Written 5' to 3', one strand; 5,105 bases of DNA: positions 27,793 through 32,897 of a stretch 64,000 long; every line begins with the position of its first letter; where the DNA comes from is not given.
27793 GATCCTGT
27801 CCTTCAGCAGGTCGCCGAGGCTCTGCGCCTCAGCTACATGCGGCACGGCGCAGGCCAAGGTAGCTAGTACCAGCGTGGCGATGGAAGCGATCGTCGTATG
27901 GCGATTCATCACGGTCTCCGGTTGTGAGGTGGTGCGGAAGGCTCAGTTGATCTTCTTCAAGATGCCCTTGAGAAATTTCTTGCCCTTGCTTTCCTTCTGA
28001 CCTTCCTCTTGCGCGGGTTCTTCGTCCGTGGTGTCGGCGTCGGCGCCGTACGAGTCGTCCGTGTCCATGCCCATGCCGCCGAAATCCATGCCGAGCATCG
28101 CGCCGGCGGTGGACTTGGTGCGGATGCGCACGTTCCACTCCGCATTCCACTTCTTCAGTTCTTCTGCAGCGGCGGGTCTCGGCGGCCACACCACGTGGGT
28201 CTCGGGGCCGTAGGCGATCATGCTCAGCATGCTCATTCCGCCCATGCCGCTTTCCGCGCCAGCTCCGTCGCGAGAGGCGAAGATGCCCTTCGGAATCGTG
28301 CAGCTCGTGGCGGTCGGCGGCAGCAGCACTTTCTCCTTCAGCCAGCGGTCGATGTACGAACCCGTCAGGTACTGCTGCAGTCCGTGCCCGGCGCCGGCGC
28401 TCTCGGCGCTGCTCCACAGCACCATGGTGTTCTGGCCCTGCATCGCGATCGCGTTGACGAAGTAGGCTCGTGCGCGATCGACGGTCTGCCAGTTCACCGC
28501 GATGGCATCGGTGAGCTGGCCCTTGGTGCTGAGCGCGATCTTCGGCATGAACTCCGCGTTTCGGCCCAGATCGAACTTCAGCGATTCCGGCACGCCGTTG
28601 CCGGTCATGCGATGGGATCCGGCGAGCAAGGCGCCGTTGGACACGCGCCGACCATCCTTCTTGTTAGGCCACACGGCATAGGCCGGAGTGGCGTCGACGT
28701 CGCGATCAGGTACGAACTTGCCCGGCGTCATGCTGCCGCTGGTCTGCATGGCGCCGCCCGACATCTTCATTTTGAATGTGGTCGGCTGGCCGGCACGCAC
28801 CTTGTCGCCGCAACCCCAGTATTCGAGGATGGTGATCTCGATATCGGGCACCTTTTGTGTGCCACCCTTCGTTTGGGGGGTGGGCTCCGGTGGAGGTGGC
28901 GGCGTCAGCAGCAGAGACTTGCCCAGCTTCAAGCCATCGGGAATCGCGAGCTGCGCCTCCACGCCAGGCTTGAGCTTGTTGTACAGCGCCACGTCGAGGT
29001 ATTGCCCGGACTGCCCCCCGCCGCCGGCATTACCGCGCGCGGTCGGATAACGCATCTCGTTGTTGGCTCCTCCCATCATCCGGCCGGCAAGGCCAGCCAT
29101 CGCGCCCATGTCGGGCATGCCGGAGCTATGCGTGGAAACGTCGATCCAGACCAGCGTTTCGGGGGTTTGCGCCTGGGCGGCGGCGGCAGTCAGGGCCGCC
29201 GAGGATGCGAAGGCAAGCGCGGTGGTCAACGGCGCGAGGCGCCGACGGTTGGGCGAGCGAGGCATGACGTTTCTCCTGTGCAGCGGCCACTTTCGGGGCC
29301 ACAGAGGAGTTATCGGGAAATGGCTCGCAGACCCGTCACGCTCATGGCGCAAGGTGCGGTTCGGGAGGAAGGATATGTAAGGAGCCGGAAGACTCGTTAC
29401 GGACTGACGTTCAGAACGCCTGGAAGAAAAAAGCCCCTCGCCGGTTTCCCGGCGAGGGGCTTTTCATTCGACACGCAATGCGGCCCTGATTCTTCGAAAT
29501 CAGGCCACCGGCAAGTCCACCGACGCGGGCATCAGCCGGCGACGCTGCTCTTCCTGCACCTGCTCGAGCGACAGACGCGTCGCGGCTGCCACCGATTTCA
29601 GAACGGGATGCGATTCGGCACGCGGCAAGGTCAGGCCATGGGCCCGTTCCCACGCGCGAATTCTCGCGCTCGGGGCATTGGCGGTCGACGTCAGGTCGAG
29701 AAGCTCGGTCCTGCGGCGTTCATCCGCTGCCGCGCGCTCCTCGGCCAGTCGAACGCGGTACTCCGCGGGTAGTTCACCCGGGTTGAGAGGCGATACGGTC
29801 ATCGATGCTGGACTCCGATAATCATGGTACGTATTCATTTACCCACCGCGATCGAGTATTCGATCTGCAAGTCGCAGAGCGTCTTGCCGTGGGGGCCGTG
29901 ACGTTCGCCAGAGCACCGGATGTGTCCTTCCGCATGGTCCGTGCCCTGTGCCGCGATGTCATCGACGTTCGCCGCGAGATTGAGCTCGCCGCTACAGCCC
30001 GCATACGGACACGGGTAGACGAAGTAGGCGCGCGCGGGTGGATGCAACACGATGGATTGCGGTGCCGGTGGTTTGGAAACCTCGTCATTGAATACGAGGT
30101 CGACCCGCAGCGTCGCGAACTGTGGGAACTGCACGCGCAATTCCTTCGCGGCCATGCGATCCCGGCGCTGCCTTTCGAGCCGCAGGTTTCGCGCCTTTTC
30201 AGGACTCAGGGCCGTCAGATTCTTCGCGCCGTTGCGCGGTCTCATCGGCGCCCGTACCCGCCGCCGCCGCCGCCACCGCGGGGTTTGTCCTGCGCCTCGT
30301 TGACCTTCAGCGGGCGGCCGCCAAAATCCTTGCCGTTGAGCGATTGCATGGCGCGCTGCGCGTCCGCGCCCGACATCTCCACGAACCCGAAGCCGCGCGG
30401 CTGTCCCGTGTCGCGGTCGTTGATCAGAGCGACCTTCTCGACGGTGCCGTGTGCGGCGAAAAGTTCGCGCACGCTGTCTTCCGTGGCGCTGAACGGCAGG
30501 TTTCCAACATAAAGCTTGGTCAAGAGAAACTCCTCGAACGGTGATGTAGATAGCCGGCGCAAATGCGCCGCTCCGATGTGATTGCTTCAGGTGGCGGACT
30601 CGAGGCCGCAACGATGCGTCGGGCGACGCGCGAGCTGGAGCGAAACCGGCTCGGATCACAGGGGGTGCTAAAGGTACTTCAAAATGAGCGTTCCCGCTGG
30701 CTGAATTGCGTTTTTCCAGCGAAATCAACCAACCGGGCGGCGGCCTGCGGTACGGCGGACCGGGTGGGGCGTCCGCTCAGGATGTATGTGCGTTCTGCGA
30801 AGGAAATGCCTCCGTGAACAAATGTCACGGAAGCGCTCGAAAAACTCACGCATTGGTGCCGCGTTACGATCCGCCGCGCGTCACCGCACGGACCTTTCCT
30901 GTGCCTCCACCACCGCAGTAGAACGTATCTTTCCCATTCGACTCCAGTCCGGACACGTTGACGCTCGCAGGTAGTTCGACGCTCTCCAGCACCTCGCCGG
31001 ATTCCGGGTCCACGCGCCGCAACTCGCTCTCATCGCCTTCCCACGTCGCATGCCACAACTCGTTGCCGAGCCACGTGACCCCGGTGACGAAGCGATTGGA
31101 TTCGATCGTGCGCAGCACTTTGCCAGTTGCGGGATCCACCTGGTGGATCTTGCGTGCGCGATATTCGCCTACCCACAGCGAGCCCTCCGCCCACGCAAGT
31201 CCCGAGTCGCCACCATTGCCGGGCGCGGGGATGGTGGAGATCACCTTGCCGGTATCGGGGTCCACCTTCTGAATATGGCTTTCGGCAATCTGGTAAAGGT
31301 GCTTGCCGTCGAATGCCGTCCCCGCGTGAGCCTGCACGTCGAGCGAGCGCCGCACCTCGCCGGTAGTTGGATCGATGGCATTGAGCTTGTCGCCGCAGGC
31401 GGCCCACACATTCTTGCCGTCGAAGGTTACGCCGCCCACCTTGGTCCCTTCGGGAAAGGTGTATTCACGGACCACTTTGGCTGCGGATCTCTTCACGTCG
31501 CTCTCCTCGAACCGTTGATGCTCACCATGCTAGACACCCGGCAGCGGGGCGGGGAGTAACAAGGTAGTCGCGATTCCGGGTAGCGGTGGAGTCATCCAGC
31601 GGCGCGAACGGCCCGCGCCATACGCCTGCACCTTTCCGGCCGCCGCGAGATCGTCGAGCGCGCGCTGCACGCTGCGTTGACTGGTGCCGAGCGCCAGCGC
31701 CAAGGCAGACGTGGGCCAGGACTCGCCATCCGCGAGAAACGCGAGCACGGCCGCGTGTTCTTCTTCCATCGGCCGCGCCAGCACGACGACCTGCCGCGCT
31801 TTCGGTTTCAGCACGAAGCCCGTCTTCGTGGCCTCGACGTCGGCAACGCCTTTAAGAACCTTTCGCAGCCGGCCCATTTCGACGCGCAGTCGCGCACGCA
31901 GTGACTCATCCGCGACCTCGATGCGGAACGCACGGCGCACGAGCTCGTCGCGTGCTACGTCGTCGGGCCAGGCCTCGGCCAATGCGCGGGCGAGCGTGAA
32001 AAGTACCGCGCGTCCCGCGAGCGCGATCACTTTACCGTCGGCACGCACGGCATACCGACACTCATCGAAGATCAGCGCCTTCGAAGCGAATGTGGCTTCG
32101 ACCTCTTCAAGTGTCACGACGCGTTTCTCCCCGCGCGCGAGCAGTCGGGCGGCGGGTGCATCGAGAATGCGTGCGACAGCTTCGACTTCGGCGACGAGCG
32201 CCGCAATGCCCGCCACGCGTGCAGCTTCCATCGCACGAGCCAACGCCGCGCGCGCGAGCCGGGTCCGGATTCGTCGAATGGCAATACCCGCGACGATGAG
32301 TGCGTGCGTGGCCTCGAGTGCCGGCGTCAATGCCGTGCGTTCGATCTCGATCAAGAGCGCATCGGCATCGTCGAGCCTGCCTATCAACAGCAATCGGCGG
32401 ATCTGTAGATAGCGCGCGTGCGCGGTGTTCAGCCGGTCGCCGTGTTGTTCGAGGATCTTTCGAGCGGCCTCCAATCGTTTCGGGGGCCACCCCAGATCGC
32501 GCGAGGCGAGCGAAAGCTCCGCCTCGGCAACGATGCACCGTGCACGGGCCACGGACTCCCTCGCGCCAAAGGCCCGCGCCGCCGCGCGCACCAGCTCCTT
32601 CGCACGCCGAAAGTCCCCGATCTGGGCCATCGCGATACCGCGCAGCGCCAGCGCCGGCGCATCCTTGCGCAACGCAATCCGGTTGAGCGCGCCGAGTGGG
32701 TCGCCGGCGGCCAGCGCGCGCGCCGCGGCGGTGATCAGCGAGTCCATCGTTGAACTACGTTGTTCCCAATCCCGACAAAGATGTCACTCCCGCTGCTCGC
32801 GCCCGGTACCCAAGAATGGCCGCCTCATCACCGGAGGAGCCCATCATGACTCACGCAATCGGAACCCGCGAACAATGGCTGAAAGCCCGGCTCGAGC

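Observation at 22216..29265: Seven-kb operon of six exported proteins/lipoproteins with no recognisable family, ending in a spike-like protein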

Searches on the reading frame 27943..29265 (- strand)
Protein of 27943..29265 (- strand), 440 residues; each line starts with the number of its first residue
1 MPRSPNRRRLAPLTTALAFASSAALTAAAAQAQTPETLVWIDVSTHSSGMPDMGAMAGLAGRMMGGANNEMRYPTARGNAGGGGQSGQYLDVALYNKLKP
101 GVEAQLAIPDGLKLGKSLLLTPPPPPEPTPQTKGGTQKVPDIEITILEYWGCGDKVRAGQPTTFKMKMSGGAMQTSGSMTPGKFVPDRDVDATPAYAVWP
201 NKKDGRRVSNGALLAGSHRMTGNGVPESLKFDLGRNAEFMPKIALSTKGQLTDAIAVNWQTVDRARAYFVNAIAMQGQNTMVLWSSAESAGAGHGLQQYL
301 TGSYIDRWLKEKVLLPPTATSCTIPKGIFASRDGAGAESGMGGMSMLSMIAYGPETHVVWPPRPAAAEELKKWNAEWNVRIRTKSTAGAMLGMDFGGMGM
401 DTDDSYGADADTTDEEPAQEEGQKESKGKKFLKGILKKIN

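Call 3: search_protein_families(library=pfam, proteins=[window:27943-29265:-], max_evalue=1)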
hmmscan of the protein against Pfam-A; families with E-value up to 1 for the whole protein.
window:27943-29265:- (440 aa): 0 families

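Call 4: search_protein_families(library=ncbifam, proteins=[window:27943-29265:-], max_evalue=1)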
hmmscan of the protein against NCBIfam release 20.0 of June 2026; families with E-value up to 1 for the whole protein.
window:27943-29265:- (440 aa): 0 families

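Call 22: find_homologous_proteins(query=window:27943-29265:-)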
Query window:27943-29265:- (440 aa): 737 proteins with E <= 0.001 among 8000 candidates; the best 120 are listed.
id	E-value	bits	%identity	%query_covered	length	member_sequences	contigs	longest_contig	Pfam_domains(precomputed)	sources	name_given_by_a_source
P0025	4.0e-284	960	97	100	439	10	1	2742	-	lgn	-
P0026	9.8e-250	847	87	100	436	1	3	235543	-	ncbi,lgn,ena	-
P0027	2.5e-246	836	85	96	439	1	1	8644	-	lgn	-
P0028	5.2e-246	835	85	97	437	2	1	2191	-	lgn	-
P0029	5.8e-246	835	85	100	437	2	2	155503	-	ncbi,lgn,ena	-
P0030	1.2e-237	807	83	94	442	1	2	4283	-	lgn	-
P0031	4.9e-188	644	68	100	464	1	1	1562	-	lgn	-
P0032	7.2e-176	604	81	74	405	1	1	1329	-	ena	-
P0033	2.2e-175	602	66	97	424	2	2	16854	-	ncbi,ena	-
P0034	2.8e-175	602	67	93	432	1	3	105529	-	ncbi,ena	-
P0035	7.3e-173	594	64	96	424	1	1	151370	-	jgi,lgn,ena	-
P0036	2.2e-171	589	63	99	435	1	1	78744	-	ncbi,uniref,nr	ncbi:hypothetical protein [Pseudoxanthomonas koreensis]|uniref:hypothetical protein n=1 Tax=Pseudoxa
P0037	6.4e-165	568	63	94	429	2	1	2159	-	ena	-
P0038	1.9e-159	550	62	92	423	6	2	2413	-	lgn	-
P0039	2.2e-159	549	60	100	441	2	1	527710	-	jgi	-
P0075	4.1e-131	456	50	99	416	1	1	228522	-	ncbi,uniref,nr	ncbi:hypothetical protein [Luteimonas saliphila]|uniref:hypothetical protein n=1 Tax=Luteimonas sali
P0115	5.1e-121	423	50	95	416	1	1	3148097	-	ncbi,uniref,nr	ncbi:hypothetical protein [Lysobacter solisilvae (ex Woo and Kim 2020)]|uniref:Uncharacterized prote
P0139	3.7e-117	410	47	97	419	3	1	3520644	-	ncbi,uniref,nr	ncbi:hypothetical protein MNQ95_08085 [Pseudoxanthomonas daejeonensis]|uniref:hypothetical protein n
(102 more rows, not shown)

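Call 23: search_solved_structures(query=window:27943-29265:-, max_evalue=10)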
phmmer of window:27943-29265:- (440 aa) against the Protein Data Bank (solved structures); distinct sequences matched with E-value up to 10: 0.

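Call 25: find_encoding_contigs(protein=P0115, flank=10000, max_places=2)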
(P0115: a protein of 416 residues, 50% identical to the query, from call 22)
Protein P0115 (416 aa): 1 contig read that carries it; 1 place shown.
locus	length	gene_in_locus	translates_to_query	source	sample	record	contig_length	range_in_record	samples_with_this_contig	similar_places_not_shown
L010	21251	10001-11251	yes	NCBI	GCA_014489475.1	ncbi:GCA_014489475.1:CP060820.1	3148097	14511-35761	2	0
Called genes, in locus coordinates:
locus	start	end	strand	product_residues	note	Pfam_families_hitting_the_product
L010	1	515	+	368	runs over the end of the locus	PF01073:3Beta_HSD, PF01370:Epimerase, PF02719:Polysacc_synt_2, PF04321:RmlD_sub_bind, PF05368:NmrA (faint), PF08659:KR (weak), PF13460:NAD_binding_10 (weak), PF16363:GDP_Man_Dehyd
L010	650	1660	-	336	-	PF01545:Cation_efflux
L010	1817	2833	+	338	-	PF04261:Dyp_perox_N, PF20628:Dyp_perox_C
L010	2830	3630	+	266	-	PF04454:Linocin_M18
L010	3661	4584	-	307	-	PF25539:Bestrophin_2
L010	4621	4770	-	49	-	PF10617:DUF2474 (weak)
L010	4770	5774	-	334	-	PF02322:Cyt_bd_oxida_II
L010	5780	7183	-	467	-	PF01654:Cyt_bd_oxida_I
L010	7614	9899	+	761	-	PF00384:Molybdopterin, PF01568:Molydop_binding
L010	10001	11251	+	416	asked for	-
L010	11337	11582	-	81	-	-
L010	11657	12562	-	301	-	PF00126:HTH_1, PF03466:LysR_substrate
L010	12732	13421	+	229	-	PF00857:Isochorismatase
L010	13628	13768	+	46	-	-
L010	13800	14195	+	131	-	PF07291:MauE (weak), PF07681:DoxX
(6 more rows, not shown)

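Call 26: find_encoding_contigs(protein=P0139, flank=10000, max_places=2)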
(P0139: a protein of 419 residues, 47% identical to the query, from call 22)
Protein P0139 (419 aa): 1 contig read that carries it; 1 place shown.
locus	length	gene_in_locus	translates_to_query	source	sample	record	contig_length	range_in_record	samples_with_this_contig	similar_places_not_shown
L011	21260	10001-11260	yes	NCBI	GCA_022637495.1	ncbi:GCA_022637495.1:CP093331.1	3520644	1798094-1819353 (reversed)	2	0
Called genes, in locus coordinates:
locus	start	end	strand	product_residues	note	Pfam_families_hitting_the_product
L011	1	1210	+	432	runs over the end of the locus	PF01979:Amidohydro_1, PF07969:Amidohydro_3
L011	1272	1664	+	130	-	PF08570:DUF1761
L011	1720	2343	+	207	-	PF01323:DSBA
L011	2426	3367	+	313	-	PF02645:DegV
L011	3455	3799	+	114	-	-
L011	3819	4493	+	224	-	PF01902:Diphthami_syn_2_N (weak), PF28410:Diphthami_syn_2_C (weak)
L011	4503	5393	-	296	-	PF00756:Esterase, PF12146:Hydrolase_4 (weak)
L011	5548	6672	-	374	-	PF08240:ADH_N, PF00107:ADH_zinc_N, PF13602:ADH_zinc_N_2 (weak)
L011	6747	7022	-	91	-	PF02583:Trns_repr_metal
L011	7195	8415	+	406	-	PF11871:DUF3391, PF13487:HD_5, PF01966:HD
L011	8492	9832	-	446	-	PF01979:Amidohydro_1, PF07969:Amidohydro_3 (weak)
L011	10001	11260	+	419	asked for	-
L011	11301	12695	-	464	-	PF04107:GCS2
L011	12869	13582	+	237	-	PF01988:VIT1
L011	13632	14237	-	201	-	PF03193:RsgA_GTPase (faint), PF01926:MMR_HSR1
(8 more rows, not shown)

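Call 27: find_encoding_contigs(protein=P0036, flank=10000, max_places=2)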
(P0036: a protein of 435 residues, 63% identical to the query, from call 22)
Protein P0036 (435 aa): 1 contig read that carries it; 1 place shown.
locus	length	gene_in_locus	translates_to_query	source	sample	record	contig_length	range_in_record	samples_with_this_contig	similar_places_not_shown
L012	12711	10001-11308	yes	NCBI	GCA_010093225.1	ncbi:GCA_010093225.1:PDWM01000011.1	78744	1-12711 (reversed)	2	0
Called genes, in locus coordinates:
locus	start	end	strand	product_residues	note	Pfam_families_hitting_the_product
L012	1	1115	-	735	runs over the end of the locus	PF07715:Plug, PF00593:TonB_dep_Rec_b-barrel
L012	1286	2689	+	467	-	-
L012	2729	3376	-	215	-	PF13645:YkuD_2, PF03734:YkuD (weak)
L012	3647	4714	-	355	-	PF03734:YkuD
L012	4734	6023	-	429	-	PF14821:Thr_synth_N, PF00291:PALP, PF24857:THR4_C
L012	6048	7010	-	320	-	PF00288:GHMP_kinases_N, PF08544:GHMP_kinases_C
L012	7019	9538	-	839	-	PF00696:AA_kinase, PF13840:ACT_7, PF22468:ACT_9, PF01842:ACT (weak), PF13840:ACT_7 (weak), PF22468:ACT_9, PF03447:NAD_binding_3, PF00742:Homoserine_dh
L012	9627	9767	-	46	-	-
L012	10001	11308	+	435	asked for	-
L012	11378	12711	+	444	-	?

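Call 28: search_protein_families(library=phrogs, proteins=[window:27943-29265:-], max_evalue=0.1)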
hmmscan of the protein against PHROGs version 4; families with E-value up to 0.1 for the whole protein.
window:27943-29265:- (440 aa): 0 families

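Call 29: search_protein_families(library=padloc, proteins=[window:27943-29265:-], max_evalue=0.1)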
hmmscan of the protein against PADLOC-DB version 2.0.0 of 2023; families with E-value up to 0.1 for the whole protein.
window:27943-29265:- (440 aa): 0 families

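Call 30: search_protein_families(library=pfam, proteins=[L012:11378-12709:+], max_evalue=0.1)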
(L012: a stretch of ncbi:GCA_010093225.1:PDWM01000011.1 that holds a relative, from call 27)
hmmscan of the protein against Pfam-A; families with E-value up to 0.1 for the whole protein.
L012:11378-12709:+ (444 aa): 0 families

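Call 77: find_encoding_contigs(protein=P0035, flank=10000, max_places=1)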
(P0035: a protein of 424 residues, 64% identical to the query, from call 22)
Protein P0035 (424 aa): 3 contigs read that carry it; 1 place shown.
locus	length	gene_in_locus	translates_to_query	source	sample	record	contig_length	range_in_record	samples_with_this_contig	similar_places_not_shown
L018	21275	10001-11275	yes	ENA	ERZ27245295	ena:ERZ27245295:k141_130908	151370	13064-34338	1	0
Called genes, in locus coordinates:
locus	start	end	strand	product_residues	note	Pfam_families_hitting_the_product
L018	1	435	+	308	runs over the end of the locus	PF00462:Glutaredoxin, PF00581:Rhodanese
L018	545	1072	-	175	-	PF06041:DUF924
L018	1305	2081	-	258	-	PF01048:PNP_UDP_1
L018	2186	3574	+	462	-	PF01979:Amidohydro_1, PF07969:Amidohydro_3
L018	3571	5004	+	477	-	PF01979:Amidohydro_1, PF07969:Amidohydro_3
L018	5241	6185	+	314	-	PF02645:DegV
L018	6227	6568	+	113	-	-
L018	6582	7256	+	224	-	PF01902:Diphthami_syn_2_N (weak), PF28410:Diphthami_syn_2_C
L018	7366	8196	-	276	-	PF00756:Esterase, PF12146:Hydrolase_4 (weak)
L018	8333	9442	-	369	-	PF08240:ADH_N, PF00107:ADH_zinc_N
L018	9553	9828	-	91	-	PF02583:Trns_repr_metal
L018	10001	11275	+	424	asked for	-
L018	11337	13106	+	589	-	-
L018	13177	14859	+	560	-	-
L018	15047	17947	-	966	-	PF13176:TPR_7 (faint), PF13181:TPR_8 (faint), PF00069:Pkinase, PF07714:PK_Tyr_Ser-Thr, PF03109:ABC1 (weak), PF14531:Kinase-like (weak), PF00515:TPR_1 (faint), PF13424:TPR_12, +2 more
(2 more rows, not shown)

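Call 78: find_encoding_contigs(protein=P0075, flank=10000, max_places=1)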
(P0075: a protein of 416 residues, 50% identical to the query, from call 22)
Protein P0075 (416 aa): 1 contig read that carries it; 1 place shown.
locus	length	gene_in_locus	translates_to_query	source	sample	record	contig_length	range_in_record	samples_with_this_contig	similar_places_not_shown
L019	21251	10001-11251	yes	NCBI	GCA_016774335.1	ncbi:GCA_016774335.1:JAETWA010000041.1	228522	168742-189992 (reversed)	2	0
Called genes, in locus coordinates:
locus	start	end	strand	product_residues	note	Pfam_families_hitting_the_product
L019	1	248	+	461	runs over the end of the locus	PF07969:Amidohydro_3, PF01979:Amidohydro_1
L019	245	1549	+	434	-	PF01979:Amidohydro_1, PF07969:Amidohydro_3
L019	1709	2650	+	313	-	PF02645:DegV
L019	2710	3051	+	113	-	-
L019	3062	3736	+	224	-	PF01902:Diphthami_syn_2_N (weak), PF28410:Diphthami_syn_2_C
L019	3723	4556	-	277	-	PF02525:Flavodoxin_2, PF03358:FMN_red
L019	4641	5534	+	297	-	PF00126:HTH_1, PF03466:LysR_substrate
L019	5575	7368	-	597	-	PF00015:MCPsignal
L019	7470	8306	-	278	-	PF00756:Esterase, PF12146:Hydrolase_4 (faint)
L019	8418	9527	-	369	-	PF08240:ADH_N, PF00107:ADH_zinc_N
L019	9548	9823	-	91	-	PF02583:Trns_repr_metal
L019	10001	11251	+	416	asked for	-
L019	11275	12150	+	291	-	PF10030:DUF2272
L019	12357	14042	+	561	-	-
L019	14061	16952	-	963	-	PF00069:Pkinase, PF07714:PK_Tyr_Ser-Thr, PF03109:ABC1 (weak), PF14531:Kinase-like (weak), PF13424:TPR_12 (weak)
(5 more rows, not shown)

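Call 81: search_solved_structures(query=A5, max_evalue=10)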
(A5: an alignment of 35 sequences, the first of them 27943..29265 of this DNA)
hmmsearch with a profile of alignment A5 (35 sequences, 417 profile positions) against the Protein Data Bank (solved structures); distinct sequences matched with E-value up to 10: 0.

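Call 91: find_related_loci(query=A5, collection=viral_contigs, flank=5000)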
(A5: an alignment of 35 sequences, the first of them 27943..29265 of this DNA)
Query A5 (440 aa) in viral_contigs; peptide patterns used: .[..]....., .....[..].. (x = any residue, [..] = any of these).
15 stretches matched a pattern, but none encodes a relative of the query by tblastn (E <= 1e-3).

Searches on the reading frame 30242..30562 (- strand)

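Call 44: search_protein_families(library=pfam, proteins=[window:30242-30562:-], max_evalue=0.001)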
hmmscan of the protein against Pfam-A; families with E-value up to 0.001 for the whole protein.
window:30242-30562:- (106 aa): 1 family
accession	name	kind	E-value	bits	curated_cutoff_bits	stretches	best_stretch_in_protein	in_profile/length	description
PF00076.28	RRM_1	-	8.7e-21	74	20.7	1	17-86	1-70/70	RNA recognition motif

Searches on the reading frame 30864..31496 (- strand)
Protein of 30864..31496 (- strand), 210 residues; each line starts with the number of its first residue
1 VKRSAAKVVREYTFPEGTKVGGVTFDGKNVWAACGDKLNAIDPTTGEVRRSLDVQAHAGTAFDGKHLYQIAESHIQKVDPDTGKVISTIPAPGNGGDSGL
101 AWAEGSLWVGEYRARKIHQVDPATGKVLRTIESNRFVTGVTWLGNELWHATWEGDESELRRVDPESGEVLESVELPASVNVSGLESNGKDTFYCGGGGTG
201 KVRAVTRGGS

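Call 44: search_protein_families(library=pfam, proteins=[window:30864-31496:-], max_evalue=0.001)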
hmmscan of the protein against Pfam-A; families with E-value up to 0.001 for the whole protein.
window:30864-31496:- (210 aa): 7 families
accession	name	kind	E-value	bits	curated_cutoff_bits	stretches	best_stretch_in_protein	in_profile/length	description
PF05096.18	Glu_cyclase_2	-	4.8e-11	43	22.3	0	132-188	36-92/249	Glutamine cyclotransferase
PF21959.2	DUF6923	-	1.7e-08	35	27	1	72-130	108-167/234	Repeat of unknown function (DUF6923)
PF08450.18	SGL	-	1.2e-07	32.1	26.3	0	97-146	187-236/246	SMP-30/Gluconolactonase/LRE-like region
PF22701.2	Mala_s_1-like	-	1.6e-06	28.5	27.5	0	7-64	119-178/195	Mal s 1 allergenic protein-like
PF03413.25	PepSY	-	1.7e-06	28.7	24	0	113-129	38-58/60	Peptidase propeptide and YPEB domain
PF16819.11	DUF5074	-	6.8e-06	25.8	27.2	0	63-179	107-227/353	Domain of unknown function (DUF5074)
PF21783.3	YNCE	-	0.00029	20.7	27.1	0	70-141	262-332/339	YNCE-like beta-propeller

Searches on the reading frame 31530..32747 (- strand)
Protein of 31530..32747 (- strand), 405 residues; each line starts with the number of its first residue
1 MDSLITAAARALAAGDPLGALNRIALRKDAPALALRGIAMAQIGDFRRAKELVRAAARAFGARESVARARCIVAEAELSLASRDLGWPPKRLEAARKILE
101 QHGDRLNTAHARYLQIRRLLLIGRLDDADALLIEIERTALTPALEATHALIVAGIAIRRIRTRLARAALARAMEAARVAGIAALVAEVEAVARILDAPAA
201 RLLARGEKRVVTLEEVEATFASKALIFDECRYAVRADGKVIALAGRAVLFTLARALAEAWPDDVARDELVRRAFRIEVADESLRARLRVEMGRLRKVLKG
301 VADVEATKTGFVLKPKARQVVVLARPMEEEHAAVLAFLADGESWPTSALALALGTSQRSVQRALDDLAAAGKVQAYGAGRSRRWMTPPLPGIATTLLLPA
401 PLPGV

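Call 44: search_protein_families(library=pfam, proteins=[window:31530-32747:-], max_evalue=0.001)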
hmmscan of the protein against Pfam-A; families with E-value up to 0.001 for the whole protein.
window:31530-32747:- (405 aa): 1 family
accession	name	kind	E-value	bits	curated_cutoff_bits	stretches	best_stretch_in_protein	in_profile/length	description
PF22168.2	DIP2311-like_C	-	0.00061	20.5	27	0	332-384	8-60/63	Transcriptional regulator DIP2311-like, C-terminal domain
